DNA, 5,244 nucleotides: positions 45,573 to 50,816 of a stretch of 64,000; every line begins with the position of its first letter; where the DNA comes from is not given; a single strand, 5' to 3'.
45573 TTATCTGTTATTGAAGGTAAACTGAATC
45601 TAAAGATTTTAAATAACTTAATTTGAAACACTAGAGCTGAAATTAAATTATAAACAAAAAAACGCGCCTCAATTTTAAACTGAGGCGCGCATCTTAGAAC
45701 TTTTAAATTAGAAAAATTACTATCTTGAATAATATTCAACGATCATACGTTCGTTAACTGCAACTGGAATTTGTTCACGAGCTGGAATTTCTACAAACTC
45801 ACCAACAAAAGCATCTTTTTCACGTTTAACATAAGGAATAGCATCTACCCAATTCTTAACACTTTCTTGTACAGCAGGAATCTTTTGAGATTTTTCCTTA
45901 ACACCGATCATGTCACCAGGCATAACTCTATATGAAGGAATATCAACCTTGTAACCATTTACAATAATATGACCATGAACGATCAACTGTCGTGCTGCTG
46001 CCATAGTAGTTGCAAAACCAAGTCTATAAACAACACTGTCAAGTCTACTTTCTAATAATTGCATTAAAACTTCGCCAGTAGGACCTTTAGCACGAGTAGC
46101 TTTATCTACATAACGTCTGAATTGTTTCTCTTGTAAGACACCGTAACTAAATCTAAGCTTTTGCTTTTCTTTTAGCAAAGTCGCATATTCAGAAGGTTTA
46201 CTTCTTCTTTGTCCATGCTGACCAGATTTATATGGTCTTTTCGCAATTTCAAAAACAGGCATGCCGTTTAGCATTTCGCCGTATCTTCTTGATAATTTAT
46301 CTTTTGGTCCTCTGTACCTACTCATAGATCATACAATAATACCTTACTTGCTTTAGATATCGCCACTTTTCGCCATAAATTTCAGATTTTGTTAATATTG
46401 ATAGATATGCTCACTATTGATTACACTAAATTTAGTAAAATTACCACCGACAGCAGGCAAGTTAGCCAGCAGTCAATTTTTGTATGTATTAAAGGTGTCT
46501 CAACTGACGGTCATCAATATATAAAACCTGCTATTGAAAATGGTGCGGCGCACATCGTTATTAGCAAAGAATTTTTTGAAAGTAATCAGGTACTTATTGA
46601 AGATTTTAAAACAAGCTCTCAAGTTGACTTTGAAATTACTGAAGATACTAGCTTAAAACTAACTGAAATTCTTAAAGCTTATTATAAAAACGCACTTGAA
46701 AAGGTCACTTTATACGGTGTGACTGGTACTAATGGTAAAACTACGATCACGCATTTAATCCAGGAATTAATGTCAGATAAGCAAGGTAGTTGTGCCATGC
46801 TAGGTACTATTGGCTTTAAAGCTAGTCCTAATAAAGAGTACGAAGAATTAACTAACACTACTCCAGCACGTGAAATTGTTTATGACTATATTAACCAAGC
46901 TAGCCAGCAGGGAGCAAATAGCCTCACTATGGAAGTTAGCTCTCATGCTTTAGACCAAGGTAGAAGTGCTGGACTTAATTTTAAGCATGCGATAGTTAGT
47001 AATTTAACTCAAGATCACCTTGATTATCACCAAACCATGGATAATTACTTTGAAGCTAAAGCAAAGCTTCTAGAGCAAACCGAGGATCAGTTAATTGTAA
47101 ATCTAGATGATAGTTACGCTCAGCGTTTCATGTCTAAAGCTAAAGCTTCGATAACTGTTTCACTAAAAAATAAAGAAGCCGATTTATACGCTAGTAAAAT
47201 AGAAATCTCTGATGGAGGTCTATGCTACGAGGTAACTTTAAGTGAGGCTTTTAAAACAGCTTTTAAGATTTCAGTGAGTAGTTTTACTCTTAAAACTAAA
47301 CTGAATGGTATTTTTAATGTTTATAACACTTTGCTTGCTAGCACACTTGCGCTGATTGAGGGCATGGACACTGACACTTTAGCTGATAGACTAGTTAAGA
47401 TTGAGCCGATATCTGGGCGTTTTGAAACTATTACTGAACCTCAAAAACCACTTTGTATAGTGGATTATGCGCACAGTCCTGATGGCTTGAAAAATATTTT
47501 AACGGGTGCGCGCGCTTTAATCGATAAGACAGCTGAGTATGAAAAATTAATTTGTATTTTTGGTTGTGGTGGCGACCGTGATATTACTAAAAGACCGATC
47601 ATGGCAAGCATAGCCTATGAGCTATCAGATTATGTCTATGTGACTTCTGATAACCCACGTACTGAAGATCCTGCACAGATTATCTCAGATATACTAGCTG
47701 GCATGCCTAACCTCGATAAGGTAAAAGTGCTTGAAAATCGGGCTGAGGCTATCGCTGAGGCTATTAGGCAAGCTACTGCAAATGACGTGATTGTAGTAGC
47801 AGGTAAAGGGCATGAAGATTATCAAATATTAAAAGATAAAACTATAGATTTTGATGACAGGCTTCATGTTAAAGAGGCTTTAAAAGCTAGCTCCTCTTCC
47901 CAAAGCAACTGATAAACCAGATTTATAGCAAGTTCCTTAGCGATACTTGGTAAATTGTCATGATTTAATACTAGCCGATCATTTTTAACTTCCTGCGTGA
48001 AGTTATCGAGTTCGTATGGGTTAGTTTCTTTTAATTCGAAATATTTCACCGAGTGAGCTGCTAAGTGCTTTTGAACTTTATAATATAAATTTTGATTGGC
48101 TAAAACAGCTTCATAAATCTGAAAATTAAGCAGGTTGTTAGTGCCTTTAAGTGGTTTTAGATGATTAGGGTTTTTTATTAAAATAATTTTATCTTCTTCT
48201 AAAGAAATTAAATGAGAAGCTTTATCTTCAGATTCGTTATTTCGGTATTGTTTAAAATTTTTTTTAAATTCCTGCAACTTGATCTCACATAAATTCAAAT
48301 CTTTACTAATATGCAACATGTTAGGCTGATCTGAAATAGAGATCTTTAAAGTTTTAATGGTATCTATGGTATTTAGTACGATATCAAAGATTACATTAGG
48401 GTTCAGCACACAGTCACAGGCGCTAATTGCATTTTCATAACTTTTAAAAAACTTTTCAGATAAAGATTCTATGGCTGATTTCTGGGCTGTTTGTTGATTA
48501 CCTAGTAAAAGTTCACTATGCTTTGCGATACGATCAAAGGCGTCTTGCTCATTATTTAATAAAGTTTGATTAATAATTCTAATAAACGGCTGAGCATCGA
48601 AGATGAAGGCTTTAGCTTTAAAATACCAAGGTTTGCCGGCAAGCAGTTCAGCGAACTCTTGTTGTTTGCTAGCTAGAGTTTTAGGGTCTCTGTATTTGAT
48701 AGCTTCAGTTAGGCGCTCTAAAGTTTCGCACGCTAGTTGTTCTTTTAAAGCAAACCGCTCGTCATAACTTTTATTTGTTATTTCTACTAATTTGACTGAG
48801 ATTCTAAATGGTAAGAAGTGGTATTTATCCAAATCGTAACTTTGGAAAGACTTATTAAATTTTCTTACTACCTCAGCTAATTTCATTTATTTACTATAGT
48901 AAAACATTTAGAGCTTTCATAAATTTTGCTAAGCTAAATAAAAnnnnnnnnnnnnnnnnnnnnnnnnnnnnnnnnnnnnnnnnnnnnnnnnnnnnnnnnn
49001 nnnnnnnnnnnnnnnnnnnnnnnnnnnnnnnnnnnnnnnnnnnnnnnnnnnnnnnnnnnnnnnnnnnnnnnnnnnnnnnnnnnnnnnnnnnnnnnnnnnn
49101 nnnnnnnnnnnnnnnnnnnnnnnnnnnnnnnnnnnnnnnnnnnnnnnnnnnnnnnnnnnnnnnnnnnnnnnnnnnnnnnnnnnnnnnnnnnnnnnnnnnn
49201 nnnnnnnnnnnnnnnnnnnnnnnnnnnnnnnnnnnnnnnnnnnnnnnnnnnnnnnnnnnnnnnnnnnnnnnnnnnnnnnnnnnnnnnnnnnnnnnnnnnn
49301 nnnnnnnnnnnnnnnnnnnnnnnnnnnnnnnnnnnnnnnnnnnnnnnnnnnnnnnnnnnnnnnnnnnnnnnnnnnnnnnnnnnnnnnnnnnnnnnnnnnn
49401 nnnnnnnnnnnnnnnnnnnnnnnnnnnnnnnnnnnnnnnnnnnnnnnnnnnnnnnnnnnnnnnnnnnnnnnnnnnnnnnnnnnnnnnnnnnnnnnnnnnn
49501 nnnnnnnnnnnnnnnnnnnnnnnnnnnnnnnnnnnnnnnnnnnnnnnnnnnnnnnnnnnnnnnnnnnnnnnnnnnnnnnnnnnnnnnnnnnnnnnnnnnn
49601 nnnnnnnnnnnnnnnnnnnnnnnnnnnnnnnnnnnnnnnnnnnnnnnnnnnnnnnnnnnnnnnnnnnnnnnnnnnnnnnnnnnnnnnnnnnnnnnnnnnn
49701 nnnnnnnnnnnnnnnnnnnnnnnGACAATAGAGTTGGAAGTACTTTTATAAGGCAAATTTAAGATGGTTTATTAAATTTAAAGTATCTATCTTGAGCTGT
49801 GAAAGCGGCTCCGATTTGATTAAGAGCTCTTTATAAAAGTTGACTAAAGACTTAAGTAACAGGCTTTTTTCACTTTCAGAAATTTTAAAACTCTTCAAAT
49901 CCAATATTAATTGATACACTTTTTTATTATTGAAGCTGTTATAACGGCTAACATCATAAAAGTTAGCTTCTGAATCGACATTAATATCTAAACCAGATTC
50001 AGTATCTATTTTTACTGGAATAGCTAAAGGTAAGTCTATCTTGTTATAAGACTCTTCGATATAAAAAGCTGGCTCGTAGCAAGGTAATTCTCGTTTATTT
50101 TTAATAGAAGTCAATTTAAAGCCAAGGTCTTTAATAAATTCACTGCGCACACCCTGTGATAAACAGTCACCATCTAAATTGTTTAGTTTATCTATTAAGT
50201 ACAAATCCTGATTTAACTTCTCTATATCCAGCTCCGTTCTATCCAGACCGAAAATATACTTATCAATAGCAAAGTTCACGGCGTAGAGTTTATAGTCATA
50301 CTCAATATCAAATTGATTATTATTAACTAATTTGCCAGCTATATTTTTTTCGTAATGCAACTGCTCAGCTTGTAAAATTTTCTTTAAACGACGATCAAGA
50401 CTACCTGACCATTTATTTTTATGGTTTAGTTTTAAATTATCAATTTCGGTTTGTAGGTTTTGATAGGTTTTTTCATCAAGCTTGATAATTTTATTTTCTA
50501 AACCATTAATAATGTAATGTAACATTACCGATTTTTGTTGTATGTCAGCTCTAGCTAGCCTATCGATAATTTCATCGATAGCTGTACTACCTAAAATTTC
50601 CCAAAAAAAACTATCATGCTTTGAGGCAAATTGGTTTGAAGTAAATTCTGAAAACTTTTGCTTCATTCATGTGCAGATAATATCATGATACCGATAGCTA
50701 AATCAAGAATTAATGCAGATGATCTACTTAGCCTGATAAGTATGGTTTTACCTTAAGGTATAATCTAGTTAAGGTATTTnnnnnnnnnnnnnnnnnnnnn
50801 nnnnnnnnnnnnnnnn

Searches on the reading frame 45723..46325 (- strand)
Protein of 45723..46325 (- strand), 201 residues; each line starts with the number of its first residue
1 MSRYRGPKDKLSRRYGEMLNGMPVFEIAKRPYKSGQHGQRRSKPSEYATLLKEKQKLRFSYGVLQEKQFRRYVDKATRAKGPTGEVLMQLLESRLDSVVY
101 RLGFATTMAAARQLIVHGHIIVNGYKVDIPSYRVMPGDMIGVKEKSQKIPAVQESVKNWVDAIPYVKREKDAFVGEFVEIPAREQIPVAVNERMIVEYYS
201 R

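Call 55: list_cluster_members(proteins=[window:45723-46325:-, window:48944-49720:+, window:53014-54003:-, window:46389-47909:+])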
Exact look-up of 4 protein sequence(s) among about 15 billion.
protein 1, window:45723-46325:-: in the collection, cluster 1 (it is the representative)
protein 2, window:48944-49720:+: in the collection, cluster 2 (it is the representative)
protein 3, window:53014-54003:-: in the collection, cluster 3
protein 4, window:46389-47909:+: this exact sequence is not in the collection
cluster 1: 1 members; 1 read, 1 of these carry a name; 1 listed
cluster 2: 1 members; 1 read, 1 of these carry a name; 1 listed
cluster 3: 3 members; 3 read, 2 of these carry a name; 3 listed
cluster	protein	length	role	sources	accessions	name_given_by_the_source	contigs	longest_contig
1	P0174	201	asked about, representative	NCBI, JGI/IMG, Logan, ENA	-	small subunit ribosomal protein S4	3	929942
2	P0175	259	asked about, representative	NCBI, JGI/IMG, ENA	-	cyclase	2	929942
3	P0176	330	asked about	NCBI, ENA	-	-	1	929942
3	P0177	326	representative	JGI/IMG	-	D-lactate dehydrogenase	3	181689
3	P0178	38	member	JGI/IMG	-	lactate dehydrogenase-like 2-hydroxyacid dehydrogenase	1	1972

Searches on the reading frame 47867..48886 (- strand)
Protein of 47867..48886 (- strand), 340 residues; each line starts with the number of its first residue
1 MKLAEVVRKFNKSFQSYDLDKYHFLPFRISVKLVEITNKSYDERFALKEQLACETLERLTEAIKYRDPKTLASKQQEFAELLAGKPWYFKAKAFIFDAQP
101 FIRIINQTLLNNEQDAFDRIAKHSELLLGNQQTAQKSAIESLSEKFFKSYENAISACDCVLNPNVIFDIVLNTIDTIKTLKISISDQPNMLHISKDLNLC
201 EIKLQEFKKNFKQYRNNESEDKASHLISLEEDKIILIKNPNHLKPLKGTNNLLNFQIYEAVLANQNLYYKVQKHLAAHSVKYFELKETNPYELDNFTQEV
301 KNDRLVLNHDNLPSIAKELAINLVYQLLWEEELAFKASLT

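Call 3: search_protein_families(library=pfam, proteins=[window:47867-48886:-], max_evalue=1)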
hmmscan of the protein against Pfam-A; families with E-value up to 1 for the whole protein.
window:47867-48886:- (340 aa): 0 families

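Call 4: search_protein_families(library=ncbifam, proteins=[window:47867-48886:-], max_evalue=1)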
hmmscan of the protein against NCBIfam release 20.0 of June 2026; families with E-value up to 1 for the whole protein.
window:47867-48886:- (340 aa): 0 families

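Call 5: search_protein_families(library=padloc, proteins=[window:47867-48886:-], max_evalue=1)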
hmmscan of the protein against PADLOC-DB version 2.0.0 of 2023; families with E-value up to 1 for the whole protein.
window:47867-48886:- (340 aa): 0 families

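Call 86: search_solved_structures(query=window:47867-48886:-, max_evalue=1)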
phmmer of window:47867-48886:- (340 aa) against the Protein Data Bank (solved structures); distinct sequences matched with E-value up to 1: 0.

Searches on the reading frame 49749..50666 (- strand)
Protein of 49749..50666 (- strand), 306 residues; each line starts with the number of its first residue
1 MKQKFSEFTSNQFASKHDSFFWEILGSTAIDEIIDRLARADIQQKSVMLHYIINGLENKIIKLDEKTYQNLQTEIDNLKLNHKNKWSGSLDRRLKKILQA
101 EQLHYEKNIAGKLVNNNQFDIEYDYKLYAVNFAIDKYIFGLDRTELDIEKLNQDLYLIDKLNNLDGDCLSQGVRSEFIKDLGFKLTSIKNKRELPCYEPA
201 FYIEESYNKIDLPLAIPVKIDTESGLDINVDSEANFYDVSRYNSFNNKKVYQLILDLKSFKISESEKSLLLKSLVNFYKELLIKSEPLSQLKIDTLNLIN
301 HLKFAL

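Call 3: search_protein_families(library=pfam, proteins=[window:49749-50666:-], max_evalue=1)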
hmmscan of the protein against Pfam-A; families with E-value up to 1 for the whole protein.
window:49749-50666:- (306 aa): 2 families
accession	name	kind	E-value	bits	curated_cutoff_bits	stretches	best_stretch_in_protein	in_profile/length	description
PF03886.18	ABC_trans_aux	-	0.19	11.8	26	0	72-100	40-68/161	ABC-type transport auxiliary lipoprotein component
PF18493.6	DUF5617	-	0.32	11.6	26.3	0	60-97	52-89/90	Domain of unknown function (DUF5617)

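Call 4: search_protein_families(library=ncbifam, proteins=[window:49749-50666:-], max_evalue=1)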
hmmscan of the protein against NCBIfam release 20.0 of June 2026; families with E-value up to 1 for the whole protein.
window:49749-50666:- (306 aa): 1 family
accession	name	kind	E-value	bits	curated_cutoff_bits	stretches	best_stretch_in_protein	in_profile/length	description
NF045697.1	MurNAcPUrMurU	equivalog_domain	0.014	14.8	370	1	23-64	24-65/229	N-acetylmuramate alpha-1-phosphate uridylyltransferase MurU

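Call 5: search_protein_families(library=padloc, proteins=[window:49749-50666:-], max_evalue=1)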
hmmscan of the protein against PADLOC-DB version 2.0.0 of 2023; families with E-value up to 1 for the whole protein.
window:49749-50666:- (306 aa): 0 families

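Call 87: search_solved_structures(query=window:49749-50666:-, max_evalue=1)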
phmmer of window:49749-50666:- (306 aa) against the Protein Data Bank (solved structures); distinct sequences matched with E-value up to 1: 0.
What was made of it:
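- Tried and rejected: The two ORFans have no PDB sequence match (calls 86, 87).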
